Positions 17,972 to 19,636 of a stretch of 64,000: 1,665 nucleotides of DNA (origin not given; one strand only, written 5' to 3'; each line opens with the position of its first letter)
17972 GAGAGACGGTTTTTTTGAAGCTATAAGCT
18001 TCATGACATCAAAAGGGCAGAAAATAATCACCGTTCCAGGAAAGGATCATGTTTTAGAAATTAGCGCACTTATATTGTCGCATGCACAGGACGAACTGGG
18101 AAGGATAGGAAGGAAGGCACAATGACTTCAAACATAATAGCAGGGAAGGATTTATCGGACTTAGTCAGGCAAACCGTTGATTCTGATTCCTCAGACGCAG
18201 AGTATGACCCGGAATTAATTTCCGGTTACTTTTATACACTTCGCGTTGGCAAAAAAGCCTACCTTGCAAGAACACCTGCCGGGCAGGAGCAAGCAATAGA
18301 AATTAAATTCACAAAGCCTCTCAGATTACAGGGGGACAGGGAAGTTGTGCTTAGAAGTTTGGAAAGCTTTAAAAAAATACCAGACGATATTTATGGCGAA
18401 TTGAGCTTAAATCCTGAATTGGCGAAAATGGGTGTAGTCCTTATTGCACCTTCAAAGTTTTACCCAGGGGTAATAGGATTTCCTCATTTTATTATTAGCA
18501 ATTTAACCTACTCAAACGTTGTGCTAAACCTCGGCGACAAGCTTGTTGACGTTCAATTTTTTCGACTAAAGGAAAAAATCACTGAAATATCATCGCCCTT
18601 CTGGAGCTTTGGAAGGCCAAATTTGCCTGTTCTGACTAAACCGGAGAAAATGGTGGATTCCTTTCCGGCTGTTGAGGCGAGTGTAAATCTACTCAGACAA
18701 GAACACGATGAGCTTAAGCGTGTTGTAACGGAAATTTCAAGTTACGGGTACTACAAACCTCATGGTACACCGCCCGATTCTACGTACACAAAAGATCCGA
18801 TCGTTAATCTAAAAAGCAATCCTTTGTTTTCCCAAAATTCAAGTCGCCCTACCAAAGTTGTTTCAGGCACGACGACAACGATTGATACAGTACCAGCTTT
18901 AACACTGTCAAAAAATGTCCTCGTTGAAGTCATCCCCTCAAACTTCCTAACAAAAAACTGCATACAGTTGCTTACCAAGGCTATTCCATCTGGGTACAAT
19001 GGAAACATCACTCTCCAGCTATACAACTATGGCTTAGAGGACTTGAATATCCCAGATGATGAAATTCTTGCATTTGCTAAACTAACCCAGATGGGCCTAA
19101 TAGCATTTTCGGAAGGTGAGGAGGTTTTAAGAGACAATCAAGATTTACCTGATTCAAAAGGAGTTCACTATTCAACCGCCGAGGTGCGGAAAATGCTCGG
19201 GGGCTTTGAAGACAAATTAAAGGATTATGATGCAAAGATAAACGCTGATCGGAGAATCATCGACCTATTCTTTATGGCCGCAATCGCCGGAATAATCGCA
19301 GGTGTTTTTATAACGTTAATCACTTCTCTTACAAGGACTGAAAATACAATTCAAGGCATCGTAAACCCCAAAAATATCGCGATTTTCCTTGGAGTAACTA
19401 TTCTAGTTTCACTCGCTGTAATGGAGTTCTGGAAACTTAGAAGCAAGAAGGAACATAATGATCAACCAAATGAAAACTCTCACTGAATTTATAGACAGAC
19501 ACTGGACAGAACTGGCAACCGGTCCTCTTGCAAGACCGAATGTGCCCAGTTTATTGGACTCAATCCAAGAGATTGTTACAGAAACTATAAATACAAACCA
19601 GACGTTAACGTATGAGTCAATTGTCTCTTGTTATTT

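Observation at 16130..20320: Low-GC four-gene operon of pyrimidine-nucleotide-fold proteins: candidate undescribed nucleotide-sensing or nucleotide-depleting defence module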

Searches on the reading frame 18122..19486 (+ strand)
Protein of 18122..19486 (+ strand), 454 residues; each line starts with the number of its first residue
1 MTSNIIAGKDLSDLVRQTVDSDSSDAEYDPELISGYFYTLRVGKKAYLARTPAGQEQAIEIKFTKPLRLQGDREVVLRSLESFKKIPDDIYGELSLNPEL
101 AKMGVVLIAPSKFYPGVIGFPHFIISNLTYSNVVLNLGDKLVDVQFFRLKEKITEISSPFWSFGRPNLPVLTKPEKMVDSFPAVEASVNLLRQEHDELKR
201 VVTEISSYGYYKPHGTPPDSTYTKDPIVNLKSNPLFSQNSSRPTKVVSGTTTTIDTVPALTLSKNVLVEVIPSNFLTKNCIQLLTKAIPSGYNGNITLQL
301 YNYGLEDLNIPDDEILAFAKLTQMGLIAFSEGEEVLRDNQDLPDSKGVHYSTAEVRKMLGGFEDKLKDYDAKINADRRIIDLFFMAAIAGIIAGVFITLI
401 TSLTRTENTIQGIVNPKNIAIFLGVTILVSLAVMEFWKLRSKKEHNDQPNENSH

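Call 3: search_protein_families(library=pfam, proteins=[window:18122-19486:+], max_evalue=1)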
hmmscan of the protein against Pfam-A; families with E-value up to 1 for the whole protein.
window:18122-19486:+ (454 aa): 2 families
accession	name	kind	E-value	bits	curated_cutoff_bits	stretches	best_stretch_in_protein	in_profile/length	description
PF22769.1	DCD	-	8.2e-06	26.4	27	1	22-148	15-152/153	dCTP deaminase-like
PF11862.13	DUF3382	-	0.062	14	28.9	1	385-445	5-67/97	Domain of unknown function (DUF3382)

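Call 4: search_protein_families(library=padloc, proteins=[window:18122-19486:+], max_evalue=1)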
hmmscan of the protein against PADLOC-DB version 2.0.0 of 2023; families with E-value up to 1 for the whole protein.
window:18122-19486:+ (454 aa): 0 families

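Call 5: search_protein_families(library=ncbifam, proteins=[window:18122-19486:+], max_evalue=1)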
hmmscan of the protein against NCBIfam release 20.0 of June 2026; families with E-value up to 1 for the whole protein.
window:18122-19486:+ (454 aa): 6 families
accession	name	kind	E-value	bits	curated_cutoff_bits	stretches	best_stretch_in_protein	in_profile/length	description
TIGR02274.1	dCTP_deam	equivalog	1.5e-08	34.6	92.8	2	30-153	24-158/180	dCTP deaminase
NF033634.1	SLATT_1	domain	0.0026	17.7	41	1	363-441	7-79/132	SLATT domain-containing protein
TIGR00576.1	dut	superfamily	0.011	15.5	102.55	1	244-313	33-105/143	dUTP diphosphatase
NF004671.0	PRK06010.1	subfamily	0.012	15.6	104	1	387-431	25-68/88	flagellar biosynthesis protein FliQ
NF005046.0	PRK06459.1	equivalog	0.056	12.1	460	1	401-451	452-502/587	hydrogenase 4 subunit B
NF001862.0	PRK00601.1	equivalog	0.082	12.5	103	1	242-334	38-133/150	dUTP diphosphatase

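Call 6: search_protein_families(library=phrogs, proteins=[window:18122-19486:+], max_evalue=1)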
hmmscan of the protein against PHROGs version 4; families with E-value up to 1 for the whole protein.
window:18122-19486:+ (454 aa): 3 families
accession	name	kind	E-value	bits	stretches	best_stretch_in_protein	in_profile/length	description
phrog_1663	-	DNA, RNA and nucleotide metabolism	0.01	15.9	1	5-315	51-185/303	dCTP deaminase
phrog_19912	-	unknown function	0.012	16.7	1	383-426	28-70/127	-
phrog_26959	-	unknown function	0.51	11.4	0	385-403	13-31/38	-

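Call 11: find_homologous_proteins(query=window:18122-19486:+, max_evalue=0.001)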
Query window:18122-19486:+ (454 aa): 1 proteins with E <= 0.001 among 8000 candidates.
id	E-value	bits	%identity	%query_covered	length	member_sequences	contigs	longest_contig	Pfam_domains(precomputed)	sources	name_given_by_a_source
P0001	2.7e-298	1007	100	100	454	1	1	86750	PF22769.2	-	-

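Call 14: search_solved_structures(query=window:18122-19486:+, max_evalue=10, show_alignments=2)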
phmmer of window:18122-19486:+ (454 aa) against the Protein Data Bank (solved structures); distinct sequences matched with E-value up to 10: 5.
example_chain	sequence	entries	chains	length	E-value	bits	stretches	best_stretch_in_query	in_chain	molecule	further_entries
8y1w_A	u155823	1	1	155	1.5e-05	27.2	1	36-150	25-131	dCTP deaminase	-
9ln0_A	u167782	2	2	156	0.00028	23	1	32-150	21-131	dCTP deaminase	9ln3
8qky_A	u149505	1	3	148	0.007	18.4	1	235-314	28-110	Deoxyuridine 5'-triphosphate nucleotidohydrolase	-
8qld_A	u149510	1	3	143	0.023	16.7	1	246-314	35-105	Deoxyuridine 5'-triphosphate nucleotidohydrolase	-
5vjy_A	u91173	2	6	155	0.11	14.4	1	270-327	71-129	dUTP pyrophosphatase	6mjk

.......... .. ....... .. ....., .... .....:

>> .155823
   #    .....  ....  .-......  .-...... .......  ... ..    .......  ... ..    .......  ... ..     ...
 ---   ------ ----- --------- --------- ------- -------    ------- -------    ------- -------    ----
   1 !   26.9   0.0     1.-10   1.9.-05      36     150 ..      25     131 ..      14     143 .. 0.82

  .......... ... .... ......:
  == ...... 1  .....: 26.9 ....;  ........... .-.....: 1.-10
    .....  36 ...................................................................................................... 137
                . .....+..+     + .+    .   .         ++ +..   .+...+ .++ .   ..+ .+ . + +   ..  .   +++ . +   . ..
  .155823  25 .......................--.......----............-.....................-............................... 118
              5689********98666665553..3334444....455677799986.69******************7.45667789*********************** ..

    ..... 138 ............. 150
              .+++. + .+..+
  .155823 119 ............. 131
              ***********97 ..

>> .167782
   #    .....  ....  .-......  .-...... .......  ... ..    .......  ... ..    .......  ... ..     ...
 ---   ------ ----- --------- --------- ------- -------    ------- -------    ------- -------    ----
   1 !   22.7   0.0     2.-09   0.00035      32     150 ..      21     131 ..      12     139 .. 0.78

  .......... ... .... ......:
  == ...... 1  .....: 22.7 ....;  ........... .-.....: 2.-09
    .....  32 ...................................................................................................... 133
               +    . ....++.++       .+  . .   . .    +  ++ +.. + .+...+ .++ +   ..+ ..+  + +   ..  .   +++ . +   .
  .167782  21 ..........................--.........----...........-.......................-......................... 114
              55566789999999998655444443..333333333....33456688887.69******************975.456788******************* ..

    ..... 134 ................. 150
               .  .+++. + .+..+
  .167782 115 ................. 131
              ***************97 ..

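Call 22: find_encoding_contigs(protein=window:18122-19486:+, flank=10000, max_places=6)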
Protein window:18122-19486:+ (454 aa): 1 contig read that carries it; 1 place shown.
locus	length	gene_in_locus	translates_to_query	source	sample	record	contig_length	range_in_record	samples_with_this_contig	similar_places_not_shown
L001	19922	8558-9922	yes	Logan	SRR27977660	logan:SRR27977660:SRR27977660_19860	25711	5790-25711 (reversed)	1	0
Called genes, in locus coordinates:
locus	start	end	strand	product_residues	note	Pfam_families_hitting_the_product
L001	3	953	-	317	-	?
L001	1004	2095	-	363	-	PF00483:NTP_transferase, PF12804:NTP_transf_3, PF22640:ManC_GMP_beta-helix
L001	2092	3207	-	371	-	PF21102:DprA_N (weak), PF02481:DNA_processg_A, PF18306:LDcluster4 (weak), PF17782:WHD_DprA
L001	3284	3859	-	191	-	PF01782:RimM, PF05239:PRC, PF24986:PRC_RimM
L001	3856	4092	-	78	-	PF13083:KH_KhpA-B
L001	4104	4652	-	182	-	-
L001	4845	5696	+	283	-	PF02645:DegV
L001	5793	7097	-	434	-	PF02885:Glycos_trans_3N, PF00591:Glycos_transf_3, PF07831:PYNP_C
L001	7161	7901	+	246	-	PF02223:Thymidylate_kin (weak)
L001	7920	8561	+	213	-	PF01712:dNK (faint), PF02223:Thymidylate_kin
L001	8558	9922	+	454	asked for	PF22769:DCD (faint)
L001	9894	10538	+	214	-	-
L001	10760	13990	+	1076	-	PF25873:WHD_MalT, PF00515:TPR_1 (faint), PF07719:TPR_2 (faint), PF14559:TPR_19 (faint), PF13181:TPR_8 (faint), PF17874:TPR_MalT (weak), PF13424:TPR_12 (weak), PF03704:BTAD, +1 more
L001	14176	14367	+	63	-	-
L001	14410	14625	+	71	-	-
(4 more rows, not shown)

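Call 23: find_related_loci(query=window:18122-19486:+, collection=genome_contigs, flank=10000)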
Query window:18122-19486:+ (454 aa) in genome_contigs; peptide patterns used: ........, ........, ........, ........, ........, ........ (x = any residue, [..] = any of these).
122 stretches matched a pattern, but none encodes a relative of the query by tblastn (E <= 1e-3).

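Call 26: predict_structure(protein=window:18122-19486:+)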
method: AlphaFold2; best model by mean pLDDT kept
length: 454 residues; sequences in the alignment: 1
mean_pLDDT: 37.1   pTM: 0.23
mean pLDDT of the five models: 37.1, 30.7, 30.6, 30.5, 30.1
residues with pLDDT >= 90: 0; 70-90: 34; 50-70: 34; < 50: 386
segments of 3 or more residues with pLDDT < 50: 1-373, 375-377, 448-454
pLDDT, mean of each block of 10 residues (from residue 1): 28 34 37 35 36 35 29 24 26 28 27 26 27 28 26 24 24 27 29 31 27 29 28 28 25 28 35 39 45 40 35 41 34 31 32 36 41 47 61 70 57 67 78 78 58 41
secondary structure, 60 per line:
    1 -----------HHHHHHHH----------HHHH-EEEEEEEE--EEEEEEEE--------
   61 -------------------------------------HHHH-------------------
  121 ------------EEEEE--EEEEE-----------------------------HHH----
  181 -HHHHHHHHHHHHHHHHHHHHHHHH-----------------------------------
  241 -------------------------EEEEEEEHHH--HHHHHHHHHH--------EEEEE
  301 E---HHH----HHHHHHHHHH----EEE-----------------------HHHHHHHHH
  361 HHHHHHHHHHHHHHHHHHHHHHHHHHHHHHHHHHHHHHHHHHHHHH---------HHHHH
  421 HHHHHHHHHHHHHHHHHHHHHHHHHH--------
elements in order: H12-19 H30-33 E35-42 E45-52 H98-101 E133-137 E140-144 H182-205 E266-272 H278-287 E296-301 H312-321 E326-328 H352-406 H416-446

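Call 33: search_protein_representatives(protein=window:18122-19486:+)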
Query: 454 residues. Proteins with E-value up to 0.001 (for the whole library): 24; up to 1e-10: 6; up to 1e-30: 1. The best 24 are listed.
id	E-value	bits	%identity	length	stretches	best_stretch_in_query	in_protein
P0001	8.6e-299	1006.6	100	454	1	1-454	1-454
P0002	8.3e-25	103.9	30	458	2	27-193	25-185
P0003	2.6e-17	79.1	27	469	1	28-433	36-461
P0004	4.7e-17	78.3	22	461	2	231-438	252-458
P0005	2.8e-16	75.8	31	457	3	14-161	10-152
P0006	9.7e-15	70.7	29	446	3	21-193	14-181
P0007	2.7e-10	56.1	26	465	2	240-434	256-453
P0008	3.6e-09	52.3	30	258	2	13-151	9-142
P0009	9.8e-09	50.9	25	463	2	241-408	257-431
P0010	5.3e-08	48.5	29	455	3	28-152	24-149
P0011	2.1e-07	46.5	30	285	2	28-171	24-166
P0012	5.0e-07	45.3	23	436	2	240-404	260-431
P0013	1.4e-06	43.8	28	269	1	28-155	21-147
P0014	3.1e-06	42.7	26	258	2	318-405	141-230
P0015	3.9e-05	39.1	30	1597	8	313-368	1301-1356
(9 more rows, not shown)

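Call 36: find_encoding_contigs(protein=P0002, flank=6000, max_places=3)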
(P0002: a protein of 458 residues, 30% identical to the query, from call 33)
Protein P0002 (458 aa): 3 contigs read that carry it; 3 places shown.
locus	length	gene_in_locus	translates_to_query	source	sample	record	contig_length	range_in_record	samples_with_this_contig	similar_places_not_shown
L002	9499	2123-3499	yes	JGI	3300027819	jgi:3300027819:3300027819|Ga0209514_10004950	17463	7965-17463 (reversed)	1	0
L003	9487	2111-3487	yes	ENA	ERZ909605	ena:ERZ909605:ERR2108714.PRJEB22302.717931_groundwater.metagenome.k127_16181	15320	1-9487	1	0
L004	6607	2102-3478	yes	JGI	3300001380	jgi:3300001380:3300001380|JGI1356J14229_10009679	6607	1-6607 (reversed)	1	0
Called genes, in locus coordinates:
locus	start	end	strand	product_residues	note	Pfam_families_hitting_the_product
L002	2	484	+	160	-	?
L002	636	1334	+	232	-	PF02223:Thymidylate_kin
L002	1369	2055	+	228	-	PF02223:Thymidylate_kin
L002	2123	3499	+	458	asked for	PF22769:DCD (weak), PF00692:dUTPase (faint), PF22769:DCD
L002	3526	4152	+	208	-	-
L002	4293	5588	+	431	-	PF02885:Glycos_trans_3N, PF00591:Glycos_transf_3, PF07831:PYNP_C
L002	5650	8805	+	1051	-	PF00515:TPR_1 (faint), PF07719:TPR_2 (faint), PF13414:TPR_11 (faint), PF13424:TPR_12 (faint), PF13428:TPR_14 (faint), PF13432:TPR_16 (faint), PF14559:TPR_19 (weak), PF20225:DUF6584 (faint), +1 more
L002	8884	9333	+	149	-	PF00334:NDK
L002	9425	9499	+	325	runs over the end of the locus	-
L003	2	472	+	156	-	?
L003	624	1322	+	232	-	PF02223:Thymidylate_kin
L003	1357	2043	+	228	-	PF02223:Thymidylate_kin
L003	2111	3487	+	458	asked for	PF22769:DCD (weak), PF00692:dUTPase (faint), PF22769:DCD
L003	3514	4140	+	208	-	-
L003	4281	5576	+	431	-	PF02885:Glycos_trans_3N, PF00591:Glycos_transf_3, PF07831:PYNP_C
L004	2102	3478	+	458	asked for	PF22769:DCD (weak), PF00692:dUTPase (faint), PF22769:DCD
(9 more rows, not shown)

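Call 37: find_encoding_contigs(protein=P0003, flank=6000, max_places=3)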
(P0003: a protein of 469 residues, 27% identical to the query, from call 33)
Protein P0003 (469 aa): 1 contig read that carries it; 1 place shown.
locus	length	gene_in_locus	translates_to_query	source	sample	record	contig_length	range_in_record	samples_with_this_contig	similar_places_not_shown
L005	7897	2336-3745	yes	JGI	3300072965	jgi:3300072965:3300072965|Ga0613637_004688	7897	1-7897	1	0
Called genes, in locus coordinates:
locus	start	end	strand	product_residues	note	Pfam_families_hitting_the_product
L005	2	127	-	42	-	?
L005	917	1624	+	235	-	PF02223:Thymidylate_kin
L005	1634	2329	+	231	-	PF01712:dNK (faint), PF02223:Thymidylate_kin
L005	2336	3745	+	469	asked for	PF22769:DCD, PF00692:dUTPase (faint), PF22769:DCD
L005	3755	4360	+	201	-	-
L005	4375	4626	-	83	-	-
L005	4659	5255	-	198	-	PF00265:TK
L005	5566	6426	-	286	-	PF11171:DUF2958 (weak)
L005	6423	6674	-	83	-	-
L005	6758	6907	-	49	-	-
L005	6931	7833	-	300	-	PF13814:Replic_Relax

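Call 39: find_encoding_contigs(protein=P0004, flank=7000, max_places=3)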
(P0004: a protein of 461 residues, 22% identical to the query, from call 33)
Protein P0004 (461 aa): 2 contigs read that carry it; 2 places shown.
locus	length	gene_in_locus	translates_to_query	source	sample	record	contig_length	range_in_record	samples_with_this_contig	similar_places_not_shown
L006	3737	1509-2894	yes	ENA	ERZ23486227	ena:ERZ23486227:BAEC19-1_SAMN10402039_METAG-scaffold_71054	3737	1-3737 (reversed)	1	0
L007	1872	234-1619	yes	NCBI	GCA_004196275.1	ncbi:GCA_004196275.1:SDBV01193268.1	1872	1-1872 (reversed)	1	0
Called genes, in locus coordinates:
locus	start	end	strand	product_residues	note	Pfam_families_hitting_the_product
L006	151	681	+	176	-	PF02223:Thymidylate_kin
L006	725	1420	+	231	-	-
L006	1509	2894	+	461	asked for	PF22769:DCD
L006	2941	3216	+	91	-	-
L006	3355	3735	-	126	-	?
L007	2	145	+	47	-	?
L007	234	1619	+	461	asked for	PF22769:DCD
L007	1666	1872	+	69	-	?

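Call 40: find_encoding_contigs(protein=P0005, flank=7000, max_places=3)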
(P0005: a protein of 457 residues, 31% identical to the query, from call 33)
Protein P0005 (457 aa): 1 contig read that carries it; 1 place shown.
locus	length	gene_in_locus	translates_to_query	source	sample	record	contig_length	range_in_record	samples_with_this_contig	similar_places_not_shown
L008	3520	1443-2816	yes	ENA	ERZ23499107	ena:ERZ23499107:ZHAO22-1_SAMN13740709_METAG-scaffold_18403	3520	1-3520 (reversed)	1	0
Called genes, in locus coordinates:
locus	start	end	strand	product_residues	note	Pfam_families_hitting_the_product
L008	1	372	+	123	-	?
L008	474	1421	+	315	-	PF02223:Thymidylate_kin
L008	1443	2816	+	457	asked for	PF22769:DCD, PF00692:dUTPase, PF22769:DCD, PF00692:dUTPase (weak)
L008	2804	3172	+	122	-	-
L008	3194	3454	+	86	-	-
